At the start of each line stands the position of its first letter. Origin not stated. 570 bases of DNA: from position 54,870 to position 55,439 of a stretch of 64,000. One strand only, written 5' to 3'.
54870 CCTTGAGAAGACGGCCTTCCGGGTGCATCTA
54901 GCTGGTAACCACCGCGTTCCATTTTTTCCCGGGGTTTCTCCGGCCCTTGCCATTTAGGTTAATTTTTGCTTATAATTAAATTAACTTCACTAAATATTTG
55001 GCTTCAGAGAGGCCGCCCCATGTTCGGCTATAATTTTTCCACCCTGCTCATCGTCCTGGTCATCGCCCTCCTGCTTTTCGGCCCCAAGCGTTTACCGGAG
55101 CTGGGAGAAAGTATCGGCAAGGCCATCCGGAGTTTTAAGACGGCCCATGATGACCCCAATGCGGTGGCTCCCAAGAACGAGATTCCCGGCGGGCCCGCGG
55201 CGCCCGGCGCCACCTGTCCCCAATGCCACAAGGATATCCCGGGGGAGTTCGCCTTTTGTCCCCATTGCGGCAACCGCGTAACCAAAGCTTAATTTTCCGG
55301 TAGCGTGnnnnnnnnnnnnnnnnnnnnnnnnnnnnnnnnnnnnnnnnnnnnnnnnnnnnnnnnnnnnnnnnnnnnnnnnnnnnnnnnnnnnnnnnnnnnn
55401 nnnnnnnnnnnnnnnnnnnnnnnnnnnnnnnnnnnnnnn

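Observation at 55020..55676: Tandem TatA-like and TatB-like proteins each fused to a C-terminal zinc ribbon, without tatC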

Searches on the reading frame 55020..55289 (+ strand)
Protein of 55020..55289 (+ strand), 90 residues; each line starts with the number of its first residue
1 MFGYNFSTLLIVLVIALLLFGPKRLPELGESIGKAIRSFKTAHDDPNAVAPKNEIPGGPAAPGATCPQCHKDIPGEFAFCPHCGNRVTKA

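Call 3: search_protein_families(library=pfam, proteins=[window:55020-55289:+], max_evalue=1)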
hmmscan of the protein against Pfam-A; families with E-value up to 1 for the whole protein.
window:55020-55289:+ (90 aa): 29 families (the best 25 are shown)
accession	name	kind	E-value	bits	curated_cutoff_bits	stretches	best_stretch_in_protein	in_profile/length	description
PF02416.21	TatA_B_E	-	8.1e-16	57.5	21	1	8-45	5-42/53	mttA/Hcf106 family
PF13240.11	Zn_Ribbon_1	-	4.5e-06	26.7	25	1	66-86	2-22/23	zinc-ribbon domain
PF24460.1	DUF7575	-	1.6e-05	24.6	28.5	1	63-87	3-27/28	Domain of unknown function (DUF7575)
PF12773.13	DZR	-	2.3e-05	24.9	27.3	1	65-84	26-45/45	Double zinc ribbon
PF17032.10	Zn_ribbon_15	-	6.6e-05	24.1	28.9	1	63-84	52-73/73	zinc-ribbon family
PF10571.15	UPF0547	-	0.0013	19.2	29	1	65-84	2-21/26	Uncharacterised protein family UPF0547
PF24463.1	DUF7577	-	0.0031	17.5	28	1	64-86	3-25/27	Domain of unknown function (DUF7577)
PF18912.6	DZR_2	-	0.0035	17.6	27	1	61-87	19-46/56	Double zinc ribbon domain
PF14803.11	Zn_ribbon_Nudix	-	0.0098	16.2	25.6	1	79-88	2-11/34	Nudix N-terminal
PF23550.1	zf_Tbcl_Rhp7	-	0.012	15.5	27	1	74-88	1-15/39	DNA repair protein rhp7 treble clef domain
PF07191.17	Zn_ribbon_6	-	0.021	15.3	25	1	64-88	17-40/67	Double zinc ribbon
PF23545.1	Zn_ribbon_HMPTM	-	0.023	14.7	27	1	65-76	8-19/45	HMPTM N-terminal zinc ribbon domain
PF13920.12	zf-C3HC4_3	-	0.035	14.4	27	1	64-89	24-48/49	Zinc finger, C3HC4 type (RING finger)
PF25207.1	DUF7837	-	0.061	13.8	27.8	0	80-89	8-17/47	Domain of unknown function (DUF7837)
PF22747.2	Zn_ribbon_DUF2089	-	0.089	13.4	27.6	1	65-81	14-30/32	DUF2089 zinc ribbon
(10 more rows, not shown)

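Call 4: search_protein_families(library=ncbifam, proteins=[window:55020-55289:+], max_evalue=1)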
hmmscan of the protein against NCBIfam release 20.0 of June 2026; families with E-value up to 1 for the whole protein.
window:55020-55289:+ (90 aa): 31 families (the best 25 are shown)
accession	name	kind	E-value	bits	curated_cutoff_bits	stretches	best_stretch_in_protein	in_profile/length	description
TIGR01411.1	tatAE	subfamily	2.4e-17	62.3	53.9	1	6-45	4-43/47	twin-arginine translocase TatA/TatE family subunit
NF011429.0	PRK14857.1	equivalog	1.1e-14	54.5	77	1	2-44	4-46/91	TatA/E family twin arginine-targeting protein translocase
NF011430.0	PRK14861.1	subfamily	2.1e-14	52.8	62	1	6-44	7-45/61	twin arginine translocase protein A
NF002813.0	PRK02958.1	equivalog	5.1e-09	36.2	83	1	3-48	3-48/73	Sec-independent protein translocase subunit TatA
NF002402.0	PRK01470.1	equivalog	1.4e-08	34.2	71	1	3-47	2-46/53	twin arginine translocase protein A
NF002960.0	PRK03625.1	equivalog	1.5e-08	34.7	92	1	6-53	6-53/67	twin-arginine translocase subunit TatE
NF002377.0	PRK01371.1-4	equivalog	3.4e-08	33.9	96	1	1-43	1-43/119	sec-independent translocase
NF047942.1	TatA_Rickett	exception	4.5e-08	32.6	90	1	5-44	4-43/45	twin-arginine translocase TatA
TIGR01410.1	tatB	equivalog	9.6e-08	32.5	56.5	1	6-43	5-42/80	Sec-independent protein translocase protein TatB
NF002922.0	PRK03554.1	equivalog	1.2e-07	32.2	125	1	3-49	3-49/89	Sec-independent protein translocase subunit TatA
NF003396.0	PRK04598.1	equivalog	1.2e-07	32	121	1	3-48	3-48/81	Sec-independent protein translocase subunit TatA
NF002500.0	PRK01833.1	equivalog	1.3e-07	31.8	115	1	2-47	2-47/74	Sec-independent protein translocase subunit TatA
NF003393.0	PRK04561.1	equivalog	1.4e-07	31.3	104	1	5-45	5-46/75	twin arginine translocase protein A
NF001681.0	PRK00442.1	equivalog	1.7e-07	31.9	102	1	6-62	6-62/92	twin-arginine translocase TatA/TatE family subunit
NF001854.0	PRK00575.1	equivalog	2.2e-07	31.5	72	1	9-41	9-41/94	Sec-independent protein translocase subunit TatA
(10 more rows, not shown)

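Call 6: find_homologous_proteins(query=window:55020-55289:+)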
Query window:55020-55289:+ (90 aa): 468 proteins with E <= 0.001 among 473 candidates; the best 120 are listed.
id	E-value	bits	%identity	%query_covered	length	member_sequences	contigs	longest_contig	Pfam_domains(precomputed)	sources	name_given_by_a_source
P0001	3.0e-54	199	94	99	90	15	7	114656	PF13240.12,PF12773.14,PF02416.22,PF10571.16,PF24460.2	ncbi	ncbi:MAG: twin-arginine translocase TatA/TatE family subunit [Desulfobaccales bacterium]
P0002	2.4e-50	186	91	100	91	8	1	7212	PF02416.22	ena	-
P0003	3.4e-50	186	89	100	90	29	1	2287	PF13240.12,PF12773.14,PF02416.22,PF24460.2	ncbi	-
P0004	3.5e-44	167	88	91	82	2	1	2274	PF13240.12,PF02416.22,PF24460.2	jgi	jgi:sec-independent protein translocase protein TatA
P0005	2.8e-43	164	80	100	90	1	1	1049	PF02416.22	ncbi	-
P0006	4.6e-43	163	81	100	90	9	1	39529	PF13240.12,PF02416.22,PF24460.2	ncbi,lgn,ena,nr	ncbi:MAG: twin-arginine translocase TatA/TatE family subunit [Deltaproteobacteria bacterium]|nr:twin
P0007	2.1e-42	161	78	99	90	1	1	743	PF13240.12,PF02416.22,PF24460.2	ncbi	-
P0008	4.5e-42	160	81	100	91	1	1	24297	PF13240.12,PF12773.14,PF17032.11,PF02416.22,PF24460.2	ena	-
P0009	4.7e-42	160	78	100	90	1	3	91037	PF02416.22,PF24460.2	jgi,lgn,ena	-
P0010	4.7e-42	160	78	100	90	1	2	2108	PF02416.22,PF24460.2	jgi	jgi:sec-independent protein translocase protein TatA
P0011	4.7e-42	160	77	100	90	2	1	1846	PF02416.22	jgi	jgi:sec-independent protein translocase protein TatA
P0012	6.8e-42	159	76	100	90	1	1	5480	PF13240.12,PF12773.14,PF02416.22,PF24460.2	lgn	-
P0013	9.0e-42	159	77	100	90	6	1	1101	PF02416.22,PF24460.2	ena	-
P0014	1.1e-41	159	79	100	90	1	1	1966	PF13240.12,PF02416.22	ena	-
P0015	2.2e-41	158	78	100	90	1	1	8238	PF13240.12,PF02416.22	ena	-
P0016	2.6e-41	158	78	100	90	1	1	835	PF02416.22,PF24460.2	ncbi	-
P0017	3.9e-41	157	77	100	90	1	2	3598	PF02416.22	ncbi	-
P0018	4.5e-41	157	76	100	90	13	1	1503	PF13240.12,PF02416.22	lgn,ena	-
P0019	5.4e-41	157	78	100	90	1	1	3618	PF02416.22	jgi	jgi:sec-independent protein translocase protein TatA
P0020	6.2e-41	156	77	100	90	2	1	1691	PF02416.22,PF24460.2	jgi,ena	-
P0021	6.2e-41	156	76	99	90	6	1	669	PF02416.22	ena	-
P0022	6.7e-41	156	77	100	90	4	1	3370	PF02416.22,PF24460.2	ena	-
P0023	6.8e-41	156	75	99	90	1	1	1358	PF02416.22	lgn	-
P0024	1.2e-40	155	77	100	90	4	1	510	PF13240.12,PF02416.22,PF24460.2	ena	-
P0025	2.1e-40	155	77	100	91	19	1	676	PF02416.22,PF24460.2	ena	-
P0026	2.3e-40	154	77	100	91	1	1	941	PF02416.22,PF24460.2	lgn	-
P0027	2.4e-40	154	77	100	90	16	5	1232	PF02416.22,PF24460.2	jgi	jgi:sec-independent protein translocase protein TatA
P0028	2.4e-40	154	77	100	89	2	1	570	PF02416.22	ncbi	-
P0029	2.5e-40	154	77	100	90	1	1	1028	PF02416.22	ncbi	-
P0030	3.3e-40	154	77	100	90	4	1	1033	PF02416.22,PF24460.2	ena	-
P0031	3.3e-40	154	77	100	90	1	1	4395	PF02416.22,PF24460.2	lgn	-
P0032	4.0e-40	154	78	100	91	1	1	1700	PF13240.12,PF12773.14,PF02416.22,PF24460.2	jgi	jgi:sec-independent protein translocase protein TatA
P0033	5.6e-40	153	76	100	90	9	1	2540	PF02416.22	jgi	jgi:sec-independent protein translocase protein TatA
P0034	7.7e-40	153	76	99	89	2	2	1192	PF13240.12,PF02416.22,PF24460.2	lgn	-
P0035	9.1e-40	153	73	100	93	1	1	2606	PF13240.12,PF02416.22,PF24460.2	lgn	-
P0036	1.0e-39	152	76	100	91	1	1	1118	PF13240.12,PF02416.22,PF24460.2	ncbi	-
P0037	1.2e-39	152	77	100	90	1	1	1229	PF13240.12,PF02416.22,PF24460.2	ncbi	-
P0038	1.5e-39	152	73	99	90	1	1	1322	PF13240.12,PF12773.14,PF02416.22,PF24460.2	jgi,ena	-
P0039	2.4e-39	151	74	100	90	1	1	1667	PF13240.12,PF02416.22,PF24460.2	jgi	jgi:sec-independent protein translocase protein TatA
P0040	2.9e-39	151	74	100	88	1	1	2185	PF02416.22,PF24460.2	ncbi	-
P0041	3.1e-39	151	74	100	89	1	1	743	PF02416.22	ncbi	-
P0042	3.2e-39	151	74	100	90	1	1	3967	PF02416.22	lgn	-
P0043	3.3e-39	151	73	100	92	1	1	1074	PF02416.22,PF24460.2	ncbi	-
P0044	3.4e-39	151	76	100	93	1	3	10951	PF02416.22,PF24460.2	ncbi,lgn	-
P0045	3.8e-39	151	75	99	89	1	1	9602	PF13240.12,PF02416.22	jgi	jgi:sec-independent protein translocase protein TatA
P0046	3.9e-39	151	74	100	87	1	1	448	PF13240.12,PF12773.14,PF17032.11,PF02416.22,PF24460.2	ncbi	-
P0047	4.6e-39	150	75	100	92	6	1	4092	PF02416.22,PF24460.2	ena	-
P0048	4.8e-39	150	72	100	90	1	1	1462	PF02416.22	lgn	-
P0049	5.0e-39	150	76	100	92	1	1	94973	PF02416.22,PF24460.2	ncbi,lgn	-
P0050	5.4e-39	150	73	100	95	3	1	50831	PF02416.22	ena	-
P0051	5.7e-39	150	76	99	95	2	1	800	PF02416.22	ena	-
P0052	6.8e-39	150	76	100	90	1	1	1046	PF02416.22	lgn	-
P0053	7.9e-39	150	72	100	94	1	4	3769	PF13240.12,PF02416.22,PF24460.2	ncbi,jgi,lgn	jgi:sec-independent protein translocase protein TatA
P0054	9.7e-39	149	71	100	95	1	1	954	PF13240.12,PF02416.22,PF24460.2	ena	-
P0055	1.0e-38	149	76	100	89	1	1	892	PF13240.12,PF02416.22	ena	-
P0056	1.0e-38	149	74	100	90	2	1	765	PF02416.22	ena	-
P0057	1.0e-38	149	72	100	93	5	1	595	PF02416.22,PF24460.2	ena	-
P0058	1.1e-38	149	70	100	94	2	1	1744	PF13240.12,PF02416.22,PF24460.2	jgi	jgi:sec-independent protein translocase protein TatA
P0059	1.5e-38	149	74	99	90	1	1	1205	PF13240.12,PF12773.14,PF02416.22,PF24460.2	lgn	-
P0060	1.6e-38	149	74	100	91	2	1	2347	PF13240.12,PF02416.22,PF24460.2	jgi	jgi:sec-independent protein translocase protein TatA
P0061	1.7e-38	149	72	100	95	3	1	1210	PF02416.22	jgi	jgi:sec-independent protein translocase protein TatA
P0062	3.5e-38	148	74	100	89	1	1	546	PF02416.22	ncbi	-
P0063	4.2e-38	147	70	100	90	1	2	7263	PF13240.12,PF02416.22,PF24460.2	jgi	jgi:sec-independent protein translocase protein TatA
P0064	5.6e-38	147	72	100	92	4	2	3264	PF02416.22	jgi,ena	-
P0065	6.7e-38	147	72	100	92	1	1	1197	PF13240.12,PF02416.22,PF24460.2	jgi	jgi:sec-independent protein translocase protein TatA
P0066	6.9e-38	147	71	100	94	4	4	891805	PF13240.12,PF02416.22,PF24460.2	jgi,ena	-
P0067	7.7e-38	146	72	100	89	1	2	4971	PF13240.12,PF02416.22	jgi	jgi:sec-independent protein translocase protein TatA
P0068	1.5e-37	145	70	100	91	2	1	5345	PF13240.12,PF02416.22,PF24460.2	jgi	-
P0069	1.6e-37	145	68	100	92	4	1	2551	PF13240.12,PF02416.22,PF24460.2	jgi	jgi:sec-independent protein translocase protein TatA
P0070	1.8e-37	145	73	100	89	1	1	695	PF02416.22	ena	-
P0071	2.0e-37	145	68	100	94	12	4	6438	PF13240.12,PF02416.22,PF24460.2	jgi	jgi:sec-independent protein translocase protein TatA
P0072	2.5e-37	145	72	99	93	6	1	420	PF13240.12,PF02416.22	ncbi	-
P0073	2.7e-37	145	69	100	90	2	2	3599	PF13240.12,PF02416.22,PF24460.2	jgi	-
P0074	2.7e-37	145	72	100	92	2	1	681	PF13240.12,PF02416.22,PF24460.2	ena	-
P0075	3.0e-37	144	70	100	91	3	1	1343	PF13240.12,PF02416.22,PF24460.2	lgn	-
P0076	3.7e-37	144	72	100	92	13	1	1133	PF13240.12,PF02416.22,PF24460.2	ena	-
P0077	4.6e-37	144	70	100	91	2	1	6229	PF13240.12,PF02416.22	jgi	jgi:sec-independent protein translocase protein TatA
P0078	5.4e-37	144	69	100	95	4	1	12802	PF02416.22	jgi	jgi:sec-independent protein translocase protein TatA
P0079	6.6e-37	143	68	99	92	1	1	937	PF13240.12,PF02416.22,PF24460.2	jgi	jgi:sec-independent protein translocase protein TatA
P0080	6.7e-37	143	66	100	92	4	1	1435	PF13240.12,PF02416.22,PF24460.2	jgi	-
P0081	6.7e-37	143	68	100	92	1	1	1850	PF13240.12,PF02416.22,PF24460.2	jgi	jgi:sec-independent protein translocase protein TatA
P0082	7.6e-37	143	70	100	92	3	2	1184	PF13240.12,PF12773.14,PF02416.22,PF24460.2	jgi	jgi:sec-independent protein translocase protein TatA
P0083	8.8e-37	143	68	100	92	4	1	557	PF13240.12,PF02416.22,PF24460.2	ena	-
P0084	9.1e-37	143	71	100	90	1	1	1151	PF02416.22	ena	-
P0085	9.3e-37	143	69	97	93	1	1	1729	PF13240.12,PF17032.11,PF02416.22,PF24460.2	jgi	jgi:sec-independent protein translocase protein TatA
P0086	1.4e-36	142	67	100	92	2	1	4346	PF13240.12,PF02416.22,PF24460.2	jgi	jgi:sec-independent protein translocase protein TatA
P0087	1.5e-36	142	68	100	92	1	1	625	PF02416.22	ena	-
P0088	1.6e-36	142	71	100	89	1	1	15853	PF13240.12,PF02416.22,PF24460.2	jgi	jgi:sec-independent protein translocase protein TatA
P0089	1.9e-36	142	70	100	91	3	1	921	PF02416.22,PF24460.2,PF13248.12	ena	-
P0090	1.9e-36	142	69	100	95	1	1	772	PF13240.12,PF02416.22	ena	-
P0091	2.0e-36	142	70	97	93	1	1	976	PF13240.12,PF02416.22,PF24460.2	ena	-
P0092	2.1e-36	142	68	100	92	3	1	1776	PF02416.22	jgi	jgi:sec-independent protein translocase protein TatA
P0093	2.3e-36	142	71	100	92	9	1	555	PF13240.12,PF02416.22,PF24460.2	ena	-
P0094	2.5e-36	142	68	100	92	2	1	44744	PF02416.22,PF24460.2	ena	-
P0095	2.7e-36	141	68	97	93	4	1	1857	PF13240.12,PF02416.22,PF24460.2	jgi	jgi:sec-independent protein translocase protein TatA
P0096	2.8e-36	141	71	100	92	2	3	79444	PF02416.22,PF24460.2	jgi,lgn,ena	jgi:sec-independent protein translocase protein TatA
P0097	2.8e-36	141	71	97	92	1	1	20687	PF13240.12,PF02416.22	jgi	jgi:sec-independent protein translocase protein TatA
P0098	3.2e-36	141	70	100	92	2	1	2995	PF02416.22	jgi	jgi:sec-independent protein translocase protein TatA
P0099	3.2e-36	141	64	100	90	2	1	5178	PF13240.12,PF12773.14,PF02416.22,PF24460.2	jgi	jgi:sec-independent protein translocase protein TatA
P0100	3.5e-36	141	66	100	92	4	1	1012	PF02416.22,PF24460.2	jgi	jgi:sec-independent protein translocase protein TatA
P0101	3.6e-36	141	70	100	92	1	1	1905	PF13240.12,PF12773.14,PF02416.22,PF24460.2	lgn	-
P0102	4.9e-36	141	68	100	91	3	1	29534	PF13240.12,PF02416.22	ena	-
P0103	5.1e-36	141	67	100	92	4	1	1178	PF02416.22,PF24460.2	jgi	jgi:sec-independent protein translocase protein TatA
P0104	5.6e-36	140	69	100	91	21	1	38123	PF13240.12,PF02416.22,PF24460.2,PF13248.12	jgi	jgi:sec-independent protein translocase protein TatA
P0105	6.1e-36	140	70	100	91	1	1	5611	PF13240.12,PF02416.22,PF24460.2,PF13248.12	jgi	jgi:sec-independent protein translocase protein TatA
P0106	6.4e-36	140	70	100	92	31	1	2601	PF13240.12,PF02416.22,PF24460.2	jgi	jgi:sec-independent protein translocase protein TatA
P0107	6.4e-36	140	69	100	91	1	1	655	PF13240.12,PF02416.22,PF24460.2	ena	-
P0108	7.0e-36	140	68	100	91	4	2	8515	PF13240.12,PF02416.22,PF24460.2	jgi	jgi:sec-independent protein translocase protein TatA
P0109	7.8e-36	140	70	97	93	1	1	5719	PF13240.12,PF02416.22,PF24460.2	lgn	-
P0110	8.0e-36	140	68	99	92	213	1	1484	PF13240.12,PF02416.22,PF24460.2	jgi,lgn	-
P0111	9.8e-36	140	67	100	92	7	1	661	PF02416.22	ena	-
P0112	9.8e-36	140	66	100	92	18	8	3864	PF02416.22,PF24460.2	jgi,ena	jgi:sec-independent protein translocase protein TatA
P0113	1.1e-35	139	68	100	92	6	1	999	PF13240.12,PF02416.22,PF24460.2,PF13248.12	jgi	jgi:sec-independent protein translocase protein TatA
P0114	1.2e-35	139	66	100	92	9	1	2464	PF02416.22,PF24460.2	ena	-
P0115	1.3e-35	139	67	100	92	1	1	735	PF02416.22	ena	-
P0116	1.3e-35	139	72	100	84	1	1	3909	PF02416.22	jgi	jgi:sec-independent protein translocase protein TatA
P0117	1.5e-35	139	70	99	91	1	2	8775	PF13240.12,PF02416.22,PF24460.2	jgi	-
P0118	1.7e-35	139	65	100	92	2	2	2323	PF13240.12,PF12773.14,PF02416.22,PF24460.2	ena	-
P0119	1.8e-35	139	68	100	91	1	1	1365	PF02416.22,PF10571.16,PF13248.12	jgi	jgi:sec-independent protein translocase protein TatA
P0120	1.8e-35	139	67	99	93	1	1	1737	PF02416.22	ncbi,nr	ncbi:MAG: twin-arginine translocase TatA/TatE family subunit [Deltaproteobacteria bacterium]|nr:twin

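Call 9: find_encoding_contigs(protein=window:55020-55289:+, flank=10000, max_places=4)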
Protein window:55020-55289:+ (90 aa): 2 contigs read that carry it; 2 places shown.
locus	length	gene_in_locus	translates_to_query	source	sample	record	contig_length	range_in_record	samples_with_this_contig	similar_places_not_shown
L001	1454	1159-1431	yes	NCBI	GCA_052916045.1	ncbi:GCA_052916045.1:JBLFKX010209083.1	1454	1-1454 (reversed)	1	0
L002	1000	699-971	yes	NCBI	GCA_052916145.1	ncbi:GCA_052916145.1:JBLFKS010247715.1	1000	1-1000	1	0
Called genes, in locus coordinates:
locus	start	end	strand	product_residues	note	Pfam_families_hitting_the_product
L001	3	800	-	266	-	?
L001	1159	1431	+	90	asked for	PF02416:TatA_B_E, PF12773:DZR (faint), PF24460:DUF7575 (weak), PF13240:Zn_Ribbon_1 (weak)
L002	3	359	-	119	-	?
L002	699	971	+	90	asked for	PF02416:TatA_B_E, PF12773:DZR (faint), PF24460:DUF7575 (weak), PF13240:Zn_Ribbon_1 (weak)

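Call 12: find_encoding_contigs(protein=P0066, flank=10000, max_places=3)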
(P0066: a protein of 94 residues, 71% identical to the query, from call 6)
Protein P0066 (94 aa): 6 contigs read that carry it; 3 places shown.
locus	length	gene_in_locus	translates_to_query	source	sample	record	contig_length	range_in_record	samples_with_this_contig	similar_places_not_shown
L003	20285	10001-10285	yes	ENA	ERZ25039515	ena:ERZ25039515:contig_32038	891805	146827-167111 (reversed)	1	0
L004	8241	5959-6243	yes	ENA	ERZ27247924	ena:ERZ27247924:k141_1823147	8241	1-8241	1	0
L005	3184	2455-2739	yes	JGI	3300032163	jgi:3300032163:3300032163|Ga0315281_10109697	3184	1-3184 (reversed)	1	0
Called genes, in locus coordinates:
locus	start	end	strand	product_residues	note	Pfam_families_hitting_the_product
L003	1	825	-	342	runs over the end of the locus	PF01136:Peptidase_U32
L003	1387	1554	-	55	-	-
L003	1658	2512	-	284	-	PF02775:TPP_enzyme_C, PF12367:PFO_beta_C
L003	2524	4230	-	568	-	PF01558:POR, PF01855:POR_N, PF02780:Transketolase_C (weak), PF17147:PFOR_II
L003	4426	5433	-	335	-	PF16822:ALGX (faint)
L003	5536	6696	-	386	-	PF00226:DnaJ, PF01556:DnaJ_C, PF00684:DnaJ_CXXCXGXG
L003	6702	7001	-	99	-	PF01910:Thiamine_BP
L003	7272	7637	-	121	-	PF00072:Response_reg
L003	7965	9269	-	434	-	PF05496:RuvB_N, PF13191:AAA_16 (faint), PF13177:DNA_pol3_delta2 (faint), PF00004:AAA, PF07726:AAA_3 (faint), PF13238:AAA_18 (weak), PF16193:AAA_assoc_2, PF12002:MgsA_C, +2 more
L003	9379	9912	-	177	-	PF02926:THUMP (weak)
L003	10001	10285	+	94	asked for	PF02416:TatA_B_E, PF24460:DUF7575 (weak), PF13240:Zn_Ribbon_1 (weak)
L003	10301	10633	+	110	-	PF02416:TatA_B_E, PF12773:DZR (weak), PF13248:Zn_ribbon_3 (weak), PF10571:UPF0547 (weak), PF13240:Zn_Ribbon_1 (faint)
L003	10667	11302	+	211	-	PF00583:Acetyltransf_1 (weak), PF13673:Acetyltransf_10, PF13508:Acetyltransf_7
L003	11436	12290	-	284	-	PF01177:Asp_Glu_race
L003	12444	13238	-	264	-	PF01061:ABC2_membrane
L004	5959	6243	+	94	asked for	PF02416:TatA_B_E, PF24460:DUF7575 (weak), PF13240:Zn_Ribbon_1 (weak)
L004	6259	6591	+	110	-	PF02416:TatA_B_E, PF12773:DZR (weak), PF13248:Zn_ribbon_3 (weak), PF10571:UPF0547 (weak), PF13240:Zn_Ribbon_1 (faint)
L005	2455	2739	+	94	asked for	PF02416:TatA_B_E, PF24460:DUF7575 (weak), PF13240:Zn_Ribbon_1 (weak)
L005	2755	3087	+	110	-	PF02416:TatA_B_E, PF12773:DZR (weak), PF13248:Zn_ribbon_3 (weak), PF10571:UPF0547 (weak), PF13240:Zn_Ribbon_1 (faint)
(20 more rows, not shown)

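Call 18: find_related_loci(query=A1, collection=genome_contigs, flank=10000)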
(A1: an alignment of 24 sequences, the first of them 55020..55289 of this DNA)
Query A1 (90 aa) in genome_contigs; peptide patterns used: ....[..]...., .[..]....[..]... (x = any residue, [..] = any of these).
477 stretches matched a pattern; 404 encode a relative of the query (tblastn E <= 1e-3); the best 80 are kept; 79 distinct loci.
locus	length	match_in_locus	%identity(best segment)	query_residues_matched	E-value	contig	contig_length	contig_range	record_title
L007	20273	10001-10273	90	1-90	1e-51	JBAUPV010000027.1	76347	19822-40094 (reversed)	MAG: Desulfobaccales bacterium isolate MFD09440_ilm_asm_bin37 k127_96094, whole genome shotgun sequence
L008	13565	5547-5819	88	1-90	5e-51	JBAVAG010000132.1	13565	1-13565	MAG: Desulfobaccales bacterium isolate MFD09281_ilm_asm_bin32 k127_72337, whole genome shotgun sequence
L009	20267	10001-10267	94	1-89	1e-47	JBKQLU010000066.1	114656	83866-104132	MAG: Desulfobaccales bacterium isolate CRr3G3H3I__bin_20 CRr3G3H3I_000000261633, whole genome shotgun sequence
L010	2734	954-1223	92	1-90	3e-47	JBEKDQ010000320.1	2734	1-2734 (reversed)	MAG: Desulfobaccales bacterium isolate SPRUCE 187 SPRUCE_187_320, whole genome shotgun sequence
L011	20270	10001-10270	91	1-90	1e-45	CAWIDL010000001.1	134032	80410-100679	MAG: uncultured delta proteobacterium isolate MFD01231.bin.1.21 genome assembly, contig: contig_14790, whole genome shot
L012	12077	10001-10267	91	1-89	3e-44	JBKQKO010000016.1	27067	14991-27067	MAG: Desulfobaccales bacterium isolate CRr1A1B1C__bin_77 CRr1A1B1C_000000061459, whole genome shotgun sequence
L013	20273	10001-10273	87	1-90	2e-41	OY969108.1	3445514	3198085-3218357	MAG: uncultured delta proteobacterium isolate MFD01828.bin.c.1 genome assembly, chromosome: 1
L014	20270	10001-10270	81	1-90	2e-40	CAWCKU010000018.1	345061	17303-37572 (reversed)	MAG: uncultured delta proteobacterium isolate MFD01872.bin.2.172 genome assembly, contig: contig_58657, whole genome sho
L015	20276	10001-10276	66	1-90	6e-38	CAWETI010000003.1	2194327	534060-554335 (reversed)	MAG: uncultured delta proteobacterium isolate MFD01476.bin.2.41 genome assembly, contig: contig_21928, whole genome shot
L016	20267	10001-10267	78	1-89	1e-37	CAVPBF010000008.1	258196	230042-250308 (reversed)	MAG: uncultured delta proteobacterium isolate MFD00008.bin.2.116 genome assembly, contig: contig_96527, whole genome sho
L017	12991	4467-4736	76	1-90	4e-37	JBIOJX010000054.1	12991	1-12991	MAG: Desulfobaccales bacterium isolate GcC11-15 k141_575614_length_12991_cov_17.0000, whole genome shotgun sequence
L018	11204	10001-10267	73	1-89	2e-36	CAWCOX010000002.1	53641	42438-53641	MAG: uncultured delta proteobacterium isolate MFD09286.bin.4.273 genome assembly, contig: contig_107029, whole genome sh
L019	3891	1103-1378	77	1-90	3e-36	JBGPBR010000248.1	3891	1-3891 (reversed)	MAG: Desulfobaccia bacterium isolate OBJ_0618_130150_100 k141_833072_length_3891_cov_12.0000, whole genome shotgun seque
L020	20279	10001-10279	73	1-90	2e-35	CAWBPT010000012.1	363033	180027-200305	MAG: uncultured delta proteobacterium isolate MFD04408.bin.1.190 genome assembly, contig: contig_23872, whole genome sho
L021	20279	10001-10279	61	1-90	5e-34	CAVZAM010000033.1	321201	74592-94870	MAG: uncultured delta proteobacterium isolate MFD01872.bin.1.196 genome assembly, contig: contig_79463, whole genome sho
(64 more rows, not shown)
